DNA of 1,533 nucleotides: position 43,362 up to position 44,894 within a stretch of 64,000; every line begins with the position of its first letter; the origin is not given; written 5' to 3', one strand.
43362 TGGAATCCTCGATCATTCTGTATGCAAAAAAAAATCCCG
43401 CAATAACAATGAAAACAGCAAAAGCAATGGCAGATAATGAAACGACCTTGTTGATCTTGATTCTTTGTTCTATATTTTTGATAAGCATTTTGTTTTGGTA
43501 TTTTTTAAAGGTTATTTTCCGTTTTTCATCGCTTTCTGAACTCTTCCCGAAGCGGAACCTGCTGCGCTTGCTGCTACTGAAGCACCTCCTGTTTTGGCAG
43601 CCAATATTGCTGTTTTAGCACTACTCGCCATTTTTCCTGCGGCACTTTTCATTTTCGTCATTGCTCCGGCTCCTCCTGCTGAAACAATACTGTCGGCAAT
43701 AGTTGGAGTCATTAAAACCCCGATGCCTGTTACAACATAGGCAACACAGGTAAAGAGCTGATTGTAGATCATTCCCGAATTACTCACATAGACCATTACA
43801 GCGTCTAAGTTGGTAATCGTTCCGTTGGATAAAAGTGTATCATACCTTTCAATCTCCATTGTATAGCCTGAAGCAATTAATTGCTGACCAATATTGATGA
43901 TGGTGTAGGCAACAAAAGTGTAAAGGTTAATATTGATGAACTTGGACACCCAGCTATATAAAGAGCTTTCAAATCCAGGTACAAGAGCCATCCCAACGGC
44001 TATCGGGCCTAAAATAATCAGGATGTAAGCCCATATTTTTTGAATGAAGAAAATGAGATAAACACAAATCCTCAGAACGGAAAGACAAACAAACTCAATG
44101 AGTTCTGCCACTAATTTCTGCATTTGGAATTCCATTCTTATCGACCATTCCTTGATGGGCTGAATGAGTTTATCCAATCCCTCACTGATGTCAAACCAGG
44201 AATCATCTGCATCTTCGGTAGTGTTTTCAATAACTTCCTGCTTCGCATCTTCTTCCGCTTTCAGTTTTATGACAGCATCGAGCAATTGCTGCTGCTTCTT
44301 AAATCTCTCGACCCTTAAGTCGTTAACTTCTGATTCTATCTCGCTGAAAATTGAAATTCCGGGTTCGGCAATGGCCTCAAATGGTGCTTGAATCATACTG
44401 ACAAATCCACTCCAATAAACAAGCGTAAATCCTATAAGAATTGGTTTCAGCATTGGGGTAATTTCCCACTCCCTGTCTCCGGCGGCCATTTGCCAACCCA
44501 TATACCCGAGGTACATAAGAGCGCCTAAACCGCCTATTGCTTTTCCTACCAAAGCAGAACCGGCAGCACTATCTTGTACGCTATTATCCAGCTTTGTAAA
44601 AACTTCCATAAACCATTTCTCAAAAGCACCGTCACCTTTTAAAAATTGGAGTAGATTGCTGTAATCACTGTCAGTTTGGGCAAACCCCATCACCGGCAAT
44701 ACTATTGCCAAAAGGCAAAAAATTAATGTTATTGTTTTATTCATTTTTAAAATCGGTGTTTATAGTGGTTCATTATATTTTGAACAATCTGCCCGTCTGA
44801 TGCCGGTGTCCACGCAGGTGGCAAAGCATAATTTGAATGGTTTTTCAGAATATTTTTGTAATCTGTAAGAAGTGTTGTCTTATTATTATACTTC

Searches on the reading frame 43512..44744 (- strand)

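Call 41: search_protein_families(library=pfam, proteins=[window:43512-44744:-], max_evalue=0.001)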
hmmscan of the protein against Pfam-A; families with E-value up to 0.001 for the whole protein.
window:43512-44744:- (410 aa): 1 family
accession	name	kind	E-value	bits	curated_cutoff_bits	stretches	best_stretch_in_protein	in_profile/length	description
PF04610.19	TrbL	-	2.4e-05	24.6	25.9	1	182-292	74-182/215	TrbL/VirB6 plasmid conjugal transfer protein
